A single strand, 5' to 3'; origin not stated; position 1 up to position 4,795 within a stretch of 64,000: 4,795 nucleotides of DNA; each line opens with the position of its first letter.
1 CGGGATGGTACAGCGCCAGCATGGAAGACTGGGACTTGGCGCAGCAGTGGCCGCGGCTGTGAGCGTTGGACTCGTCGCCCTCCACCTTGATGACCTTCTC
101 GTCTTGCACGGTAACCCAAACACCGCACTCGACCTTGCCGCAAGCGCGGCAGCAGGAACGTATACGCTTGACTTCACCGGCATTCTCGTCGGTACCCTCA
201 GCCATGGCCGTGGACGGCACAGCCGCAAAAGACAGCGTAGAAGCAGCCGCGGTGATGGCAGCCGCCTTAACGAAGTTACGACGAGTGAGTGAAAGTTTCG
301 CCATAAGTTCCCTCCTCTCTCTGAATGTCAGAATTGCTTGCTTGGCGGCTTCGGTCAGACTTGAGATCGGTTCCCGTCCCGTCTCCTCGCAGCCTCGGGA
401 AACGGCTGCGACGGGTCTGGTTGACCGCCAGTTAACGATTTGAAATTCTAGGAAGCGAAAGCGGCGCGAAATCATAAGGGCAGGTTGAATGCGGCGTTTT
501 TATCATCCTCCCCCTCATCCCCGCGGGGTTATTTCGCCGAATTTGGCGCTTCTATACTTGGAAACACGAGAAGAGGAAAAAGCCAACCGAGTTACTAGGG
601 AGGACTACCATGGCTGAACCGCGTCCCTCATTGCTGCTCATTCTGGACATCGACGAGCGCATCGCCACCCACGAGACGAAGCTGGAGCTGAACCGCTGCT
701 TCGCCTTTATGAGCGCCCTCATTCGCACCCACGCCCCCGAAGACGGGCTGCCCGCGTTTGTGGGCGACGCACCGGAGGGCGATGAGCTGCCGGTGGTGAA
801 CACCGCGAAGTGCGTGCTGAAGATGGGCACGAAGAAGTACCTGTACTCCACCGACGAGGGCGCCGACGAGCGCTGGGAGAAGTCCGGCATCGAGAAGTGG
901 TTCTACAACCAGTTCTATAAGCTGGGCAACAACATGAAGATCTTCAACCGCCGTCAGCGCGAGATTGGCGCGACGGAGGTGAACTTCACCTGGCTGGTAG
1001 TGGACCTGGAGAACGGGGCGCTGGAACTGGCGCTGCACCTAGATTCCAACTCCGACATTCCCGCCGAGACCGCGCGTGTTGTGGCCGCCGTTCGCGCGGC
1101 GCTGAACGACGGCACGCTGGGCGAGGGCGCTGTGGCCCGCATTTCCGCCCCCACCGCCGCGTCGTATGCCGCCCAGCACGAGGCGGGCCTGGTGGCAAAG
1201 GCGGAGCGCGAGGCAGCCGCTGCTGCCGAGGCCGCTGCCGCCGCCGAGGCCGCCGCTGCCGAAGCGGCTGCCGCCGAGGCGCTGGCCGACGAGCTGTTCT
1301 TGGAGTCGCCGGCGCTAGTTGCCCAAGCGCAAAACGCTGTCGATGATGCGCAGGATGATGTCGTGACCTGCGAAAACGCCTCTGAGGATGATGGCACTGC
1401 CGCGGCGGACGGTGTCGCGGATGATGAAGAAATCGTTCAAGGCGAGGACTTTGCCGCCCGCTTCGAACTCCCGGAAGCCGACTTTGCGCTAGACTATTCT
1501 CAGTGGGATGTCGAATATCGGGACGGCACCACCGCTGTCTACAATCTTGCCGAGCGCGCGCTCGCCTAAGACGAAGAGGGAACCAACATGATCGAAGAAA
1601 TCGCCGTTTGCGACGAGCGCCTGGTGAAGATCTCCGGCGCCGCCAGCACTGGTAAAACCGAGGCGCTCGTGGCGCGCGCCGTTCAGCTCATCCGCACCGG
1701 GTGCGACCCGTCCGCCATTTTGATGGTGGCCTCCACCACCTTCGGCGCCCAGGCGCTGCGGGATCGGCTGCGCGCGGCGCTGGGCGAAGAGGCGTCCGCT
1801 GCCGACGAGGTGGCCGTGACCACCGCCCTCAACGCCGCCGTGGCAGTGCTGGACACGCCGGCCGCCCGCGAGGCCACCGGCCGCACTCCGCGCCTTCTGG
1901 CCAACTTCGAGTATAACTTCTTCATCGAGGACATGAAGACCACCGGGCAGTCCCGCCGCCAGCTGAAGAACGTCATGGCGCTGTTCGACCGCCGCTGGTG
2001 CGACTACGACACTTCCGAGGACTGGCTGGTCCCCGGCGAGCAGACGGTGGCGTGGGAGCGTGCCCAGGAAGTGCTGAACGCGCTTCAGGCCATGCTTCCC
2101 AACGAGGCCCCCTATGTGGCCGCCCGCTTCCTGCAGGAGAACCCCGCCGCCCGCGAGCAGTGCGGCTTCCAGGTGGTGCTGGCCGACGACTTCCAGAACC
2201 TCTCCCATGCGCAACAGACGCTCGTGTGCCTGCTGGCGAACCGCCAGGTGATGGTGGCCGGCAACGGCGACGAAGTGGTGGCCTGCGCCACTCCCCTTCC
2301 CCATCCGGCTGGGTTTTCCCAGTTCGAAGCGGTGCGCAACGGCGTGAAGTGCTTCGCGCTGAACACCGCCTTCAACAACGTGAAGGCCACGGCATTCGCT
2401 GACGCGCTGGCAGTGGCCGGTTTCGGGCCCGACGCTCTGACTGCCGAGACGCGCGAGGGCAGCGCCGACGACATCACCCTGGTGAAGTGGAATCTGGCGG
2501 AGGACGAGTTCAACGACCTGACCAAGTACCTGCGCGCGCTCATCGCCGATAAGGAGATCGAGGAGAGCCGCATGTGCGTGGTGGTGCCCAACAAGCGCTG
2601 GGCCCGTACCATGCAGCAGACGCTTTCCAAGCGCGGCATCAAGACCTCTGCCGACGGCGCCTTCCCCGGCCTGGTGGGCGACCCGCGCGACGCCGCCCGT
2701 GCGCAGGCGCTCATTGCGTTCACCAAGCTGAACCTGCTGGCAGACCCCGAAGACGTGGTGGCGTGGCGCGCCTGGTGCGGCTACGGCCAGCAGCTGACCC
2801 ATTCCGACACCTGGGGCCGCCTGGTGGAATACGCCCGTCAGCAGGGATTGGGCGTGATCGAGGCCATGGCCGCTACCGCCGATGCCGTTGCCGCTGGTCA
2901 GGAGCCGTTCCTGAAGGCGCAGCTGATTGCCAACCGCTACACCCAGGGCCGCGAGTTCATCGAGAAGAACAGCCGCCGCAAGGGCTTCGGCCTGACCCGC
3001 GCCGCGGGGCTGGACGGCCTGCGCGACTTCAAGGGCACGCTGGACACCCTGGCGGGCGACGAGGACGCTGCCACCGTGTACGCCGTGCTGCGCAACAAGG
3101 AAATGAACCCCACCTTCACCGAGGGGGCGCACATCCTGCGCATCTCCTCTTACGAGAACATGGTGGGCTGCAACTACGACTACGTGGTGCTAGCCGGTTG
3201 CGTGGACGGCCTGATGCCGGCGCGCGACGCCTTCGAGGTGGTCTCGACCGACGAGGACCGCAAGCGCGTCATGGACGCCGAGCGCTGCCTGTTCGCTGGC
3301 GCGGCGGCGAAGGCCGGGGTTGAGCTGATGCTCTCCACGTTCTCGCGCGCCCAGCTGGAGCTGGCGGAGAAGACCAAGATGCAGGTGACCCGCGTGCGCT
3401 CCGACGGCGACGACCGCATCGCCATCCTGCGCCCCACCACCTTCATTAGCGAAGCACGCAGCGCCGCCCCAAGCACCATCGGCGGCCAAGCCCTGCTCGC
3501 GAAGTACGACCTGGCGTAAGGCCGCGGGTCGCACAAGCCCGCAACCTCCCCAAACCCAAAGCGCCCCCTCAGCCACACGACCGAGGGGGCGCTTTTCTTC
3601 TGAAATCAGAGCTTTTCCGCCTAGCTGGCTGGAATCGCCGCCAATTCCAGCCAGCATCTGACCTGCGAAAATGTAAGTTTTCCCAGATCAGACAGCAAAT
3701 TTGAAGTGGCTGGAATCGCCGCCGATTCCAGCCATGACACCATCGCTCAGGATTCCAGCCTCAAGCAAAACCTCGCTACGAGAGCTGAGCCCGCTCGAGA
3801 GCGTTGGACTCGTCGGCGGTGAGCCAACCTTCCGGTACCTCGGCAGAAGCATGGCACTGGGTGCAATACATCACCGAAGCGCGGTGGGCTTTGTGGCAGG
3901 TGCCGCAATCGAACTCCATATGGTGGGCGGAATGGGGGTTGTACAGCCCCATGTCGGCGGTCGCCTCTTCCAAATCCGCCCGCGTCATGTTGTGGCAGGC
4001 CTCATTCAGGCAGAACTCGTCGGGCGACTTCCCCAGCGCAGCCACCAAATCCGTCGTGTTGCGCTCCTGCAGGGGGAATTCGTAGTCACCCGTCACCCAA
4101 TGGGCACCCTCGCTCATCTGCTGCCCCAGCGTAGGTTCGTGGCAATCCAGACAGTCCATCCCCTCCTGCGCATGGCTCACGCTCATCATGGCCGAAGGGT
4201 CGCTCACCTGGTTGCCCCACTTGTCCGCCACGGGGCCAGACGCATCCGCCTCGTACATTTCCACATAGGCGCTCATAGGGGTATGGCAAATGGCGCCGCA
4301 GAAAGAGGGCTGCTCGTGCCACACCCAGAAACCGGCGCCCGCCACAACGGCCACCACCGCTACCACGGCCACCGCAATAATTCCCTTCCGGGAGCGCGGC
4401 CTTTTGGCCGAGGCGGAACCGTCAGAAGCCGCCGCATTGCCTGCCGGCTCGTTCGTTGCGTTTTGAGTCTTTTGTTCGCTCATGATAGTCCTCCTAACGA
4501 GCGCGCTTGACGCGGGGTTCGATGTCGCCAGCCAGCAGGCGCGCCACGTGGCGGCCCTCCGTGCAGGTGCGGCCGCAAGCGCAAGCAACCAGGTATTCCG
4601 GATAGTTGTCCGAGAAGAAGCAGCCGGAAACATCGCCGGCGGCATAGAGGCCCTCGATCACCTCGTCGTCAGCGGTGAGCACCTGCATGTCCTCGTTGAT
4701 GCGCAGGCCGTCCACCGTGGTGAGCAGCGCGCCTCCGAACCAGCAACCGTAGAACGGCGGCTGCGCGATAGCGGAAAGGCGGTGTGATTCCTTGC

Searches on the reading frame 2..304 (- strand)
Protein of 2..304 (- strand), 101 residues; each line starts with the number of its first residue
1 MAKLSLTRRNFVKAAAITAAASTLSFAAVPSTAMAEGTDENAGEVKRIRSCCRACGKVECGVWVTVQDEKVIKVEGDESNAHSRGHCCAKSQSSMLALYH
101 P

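Call 6: search_protein_families(library=pfam, proteins=[window:2-304:-])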
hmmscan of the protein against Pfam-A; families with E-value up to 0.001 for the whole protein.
window:2-304:- (101 aa): 2 families
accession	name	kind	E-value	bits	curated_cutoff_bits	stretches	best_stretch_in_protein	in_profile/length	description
PF04879.21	Molybdop_Fe4S4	-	4.7e-09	36.5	22.7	1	46-99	2-54/55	Molybdopterin oxidoreductase Fe4S4 domain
PF10518.14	TAT_signal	-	0.00042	20.6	22.7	1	6-24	2-20/21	TAT (twin-arginine translocation) pathway signal sequence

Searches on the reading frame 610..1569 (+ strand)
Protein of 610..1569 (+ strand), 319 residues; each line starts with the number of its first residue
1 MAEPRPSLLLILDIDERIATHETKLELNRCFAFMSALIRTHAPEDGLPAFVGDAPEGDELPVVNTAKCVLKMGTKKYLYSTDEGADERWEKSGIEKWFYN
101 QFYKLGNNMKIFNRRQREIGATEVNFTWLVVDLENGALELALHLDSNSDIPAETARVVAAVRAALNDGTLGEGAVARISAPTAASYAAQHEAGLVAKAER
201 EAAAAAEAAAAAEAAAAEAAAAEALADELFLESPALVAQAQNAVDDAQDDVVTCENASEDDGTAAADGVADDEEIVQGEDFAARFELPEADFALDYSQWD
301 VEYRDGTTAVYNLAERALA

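Call 6: search_protein_families(library=pfam, proteins=[window:610-1569:+])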
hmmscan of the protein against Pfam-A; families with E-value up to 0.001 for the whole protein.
window:610-1569:+ (319 aa): 0 families

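Call 31: search_protein_families(library=ncbifam, proteins=[window:610-1569:+], max_evalue=0.00001)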
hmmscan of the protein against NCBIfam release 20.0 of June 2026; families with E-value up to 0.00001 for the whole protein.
window:610-1569:+ (319 aa): 0 families

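Call 46: find_homologous_proteins(query=window:610-1569:+)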
Query window:610-1569:+ (319 aa): 74 proteins with E <= 0.001 among 8000 candidates.
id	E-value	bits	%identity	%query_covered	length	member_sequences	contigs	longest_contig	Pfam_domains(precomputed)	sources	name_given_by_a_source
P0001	6.6e-158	543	81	100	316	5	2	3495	-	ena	-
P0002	2.8e-155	534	78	100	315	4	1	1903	-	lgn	-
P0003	2.6e-154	531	77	100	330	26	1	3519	-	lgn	-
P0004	1.7e-81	292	48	100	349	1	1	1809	-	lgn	-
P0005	1.0e-68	250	49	98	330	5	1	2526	-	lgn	-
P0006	1.6e-67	246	47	94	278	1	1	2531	-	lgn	-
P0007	2.8e-66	242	47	98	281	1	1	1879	-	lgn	-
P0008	4.0e-65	238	47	96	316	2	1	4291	-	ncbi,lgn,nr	ncbi:MAG: hypothetical protein HFJ75_09595 [Eggerthellaceae bacterium]|nr:hypothetical protein [Egge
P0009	1.4e-64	237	45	98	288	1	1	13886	-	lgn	-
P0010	2.0e-64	236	44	99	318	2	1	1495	-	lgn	-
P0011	1.8e-62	230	43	98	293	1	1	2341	-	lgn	-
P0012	5.6e-61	225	42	98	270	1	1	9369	-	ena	-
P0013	1.8e-60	223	45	96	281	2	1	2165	-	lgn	-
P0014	2.3e-60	223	46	98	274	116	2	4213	-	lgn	-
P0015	3.7e-60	222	45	98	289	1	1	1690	-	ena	-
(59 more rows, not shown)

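Call 52: predict_structure(alignment_id=A2)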
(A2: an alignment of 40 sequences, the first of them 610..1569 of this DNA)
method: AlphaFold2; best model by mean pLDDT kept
length: 319 residues; sequences in the alignment: 40
mean_pLDDT: 86.0   pTM: 0.78
mean pLDDT of the five models: 86.0, 85.5, 84.8, 84.6, 84.3
residues with pLDDT >= 90: 222; 70-90: 49; 50-70: 25; < 50: 23
segments of 3 or more residues with pLDDT < 50: 51-53, 256-274
pLDDT, mean of each block of 10 residues (from residue 1): 85 95 92 88 74 58 93 93 95 95 93 91 94 96 94 96 97 96 93 93 94 93 92 85 71 50 40 51 78 95 96 94
secondary structure, 60 per line:
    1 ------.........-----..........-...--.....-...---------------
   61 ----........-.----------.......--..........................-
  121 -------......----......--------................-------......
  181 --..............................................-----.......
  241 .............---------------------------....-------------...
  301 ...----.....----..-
elements in order: E7-15 H21-30 E37-41 E65-72 H85-91 H94-119 E128-133 E138-143 H152-167 E175-180 H183-228 H234-253 H281-284 E298-303 E308-312

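Call 55: fold_search(model_id=the predicted structure, library=pdb)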
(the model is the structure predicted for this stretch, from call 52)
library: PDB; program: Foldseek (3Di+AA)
matches with E <= 10: 550; with E <= 0.001: 0
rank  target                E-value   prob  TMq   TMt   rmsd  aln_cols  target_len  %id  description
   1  4jcu_B                7.7e-02  0.51  0.19  0.37   6.8       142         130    9  Crystal structure of a 5-carboxymethyl-2-hydroxymuconate isomerase from Deinococcus radiodurans R1 (released 2013-03-13)
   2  3mlc_A                1.0e-01  0.47  0.17  0.36   9.1       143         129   13  Crystal structure of FG41MSAD inactivated by 3-chloropropiolate (released 2011-04-06)
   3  4jcu_C                1.4e-01  0.21  0.17  0.29   8.7       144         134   10  Crystal structure of a 5-carboxymethyl-2-hydroxymuconate isomerase from Deinococcus radiodurans R1 (released 2013-03-13)
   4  3c6v_A                1.6e-01  0.18  0.15  0.26   9.1       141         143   11  Crystal structure of AU4130/APC7354, a probable enzyme from the thermophilic fungus Aspergillus fumigatus (released 2008-02-19)
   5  6cuq_C                2.0e-01  0.20  0.17  0.32   7.7       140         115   11  Crystal structure of Macrophage migration inhibitory factor-like protein (EhMIF) from Entamoeba histolytica (released 2018-04-11)
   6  9f9l_A                2.6e-01  0.05  0.10  0.15  20.2       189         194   11  Crystal structure of MUS81-EME1 bound by compound 16. (released 2024-07-03)
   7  4grp_B                2.8e-01  0.12  0.16  0.31  12.4       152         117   10  Crystallographic and biological characterization of N- and C- terminus mutants of human MIF (released 2013-10-02)
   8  4ro9_B                3.0e-01  0.23  0.14  0.13  11.1        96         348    7  2.0A resolution structure of SRPN2 (S358E) from Anopheles gambiae (released 2014-12-24)
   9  2ol2_A                3.6e-01  0.25  0.15  0.14   8.1        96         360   14  High Resolution Structure of Native PCI in Space Group P21 (released 2007-03-13)
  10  4jcu_A                3.6e-01  0.18  0.17  0.32   7.7       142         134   10  Crystal structure of a 5-carboxymethyl-2-hydroxymuconate isomerase from Deinococcus radiodurans R1 (released 2013-03-13)
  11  3fgq_A                3.8e-01  0.20  0.14  0.12   7.8        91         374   10  Crystal structure of native human neuroserpin (released 2009-04-28)
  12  3f5n_A                4.0e-01  0.23  0.15  0.13   7.7        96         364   10  Structure of native human neuroserpin (released 2009-05-26)
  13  5io1_B                4.0e-01  0.20  0.14  0.13  10.9        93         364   12  CRYSTAL STRUCTURE OF RECOMBINANT HUMAN Z ALPHA-1-ANTITRYPSIN (released 2016-06-08)
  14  5io1_A                4.0e-01  0.20  0.14  0.13  10.9        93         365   12  CRYSTAL STRUCTURE OF RECOMBINANT HUMAN Z ALPHA-1-ANTITRYPSIN (released 2016-06-08)
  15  4p0p_B                4.3e-01  0.10  0.10  0.11  12.9       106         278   14  Crystal structure of Human Mus81-Eme1 in complex with 5'-flap DNA, and Mg2+ (released 2014-05-28)
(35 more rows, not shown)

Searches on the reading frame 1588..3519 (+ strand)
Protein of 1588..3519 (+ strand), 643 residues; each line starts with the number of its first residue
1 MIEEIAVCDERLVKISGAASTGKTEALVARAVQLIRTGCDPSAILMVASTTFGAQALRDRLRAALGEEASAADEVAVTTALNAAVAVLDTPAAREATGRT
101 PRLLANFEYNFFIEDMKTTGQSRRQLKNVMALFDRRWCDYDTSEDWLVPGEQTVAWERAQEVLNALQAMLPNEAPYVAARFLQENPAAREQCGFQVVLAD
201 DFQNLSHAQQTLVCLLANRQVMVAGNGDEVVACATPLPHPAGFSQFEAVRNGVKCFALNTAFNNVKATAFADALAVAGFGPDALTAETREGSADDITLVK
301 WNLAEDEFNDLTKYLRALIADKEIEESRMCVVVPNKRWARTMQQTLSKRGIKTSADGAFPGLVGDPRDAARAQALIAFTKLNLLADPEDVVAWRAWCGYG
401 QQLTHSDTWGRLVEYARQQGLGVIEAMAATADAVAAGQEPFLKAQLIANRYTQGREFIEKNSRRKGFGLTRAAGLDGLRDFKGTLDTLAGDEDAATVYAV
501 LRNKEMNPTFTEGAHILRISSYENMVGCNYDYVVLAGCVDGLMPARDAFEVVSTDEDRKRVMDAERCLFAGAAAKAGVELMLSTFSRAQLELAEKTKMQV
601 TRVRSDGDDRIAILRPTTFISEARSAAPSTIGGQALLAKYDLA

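Call 6: search_protein_families(library=pfam, proteins=[window:1588-3519:+])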
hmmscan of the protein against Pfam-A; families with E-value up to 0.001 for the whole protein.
window:1588-3519:+ (643 aa): 3 families
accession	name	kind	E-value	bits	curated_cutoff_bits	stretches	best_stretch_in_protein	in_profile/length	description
PF00580.27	UvrD-helicase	-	1.1e-14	55.2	23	1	9-225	12-246/271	UvrD/REP helicase N-terminal domain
PF13245.12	AAA_19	-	3.3e-05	24.5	25.1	1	7-225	8-124/134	AAA domain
PF13361.12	UvrD_C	-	0.0003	20.8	25.6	0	284-353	31-98/350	UvrD-like helicase C-terminal domain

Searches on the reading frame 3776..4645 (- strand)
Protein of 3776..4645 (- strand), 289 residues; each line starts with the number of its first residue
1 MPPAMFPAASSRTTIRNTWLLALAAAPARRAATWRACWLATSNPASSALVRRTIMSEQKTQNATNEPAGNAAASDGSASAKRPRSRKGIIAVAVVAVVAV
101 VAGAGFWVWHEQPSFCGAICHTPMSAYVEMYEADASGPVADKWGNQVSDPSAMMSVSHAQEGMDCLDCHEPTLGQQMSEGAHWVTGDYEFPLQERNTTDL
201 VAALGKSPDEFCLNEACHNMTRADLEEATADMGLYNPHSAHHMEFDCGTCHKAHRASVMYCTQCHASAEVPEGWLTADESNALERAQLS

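Call 35: search_protein_families(library=pfam, proteins=[window:3776-4645:-])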
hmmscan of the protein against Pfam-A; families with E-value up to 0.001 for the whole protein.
window:3776-4645:- (289 aa): 2 families
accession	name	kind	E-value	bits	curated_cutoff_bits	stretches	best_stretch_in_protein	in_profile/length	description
PF14537.11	Cytochrom_c3_2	-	3.1e-09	37.6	25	1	158-265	2-78/79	Cytochrome c3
PF14522.11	Cytochrome_C7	-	0.00071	19.8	24.8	0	157-265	7-66/67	Cytochrome c7 and related cytochrome c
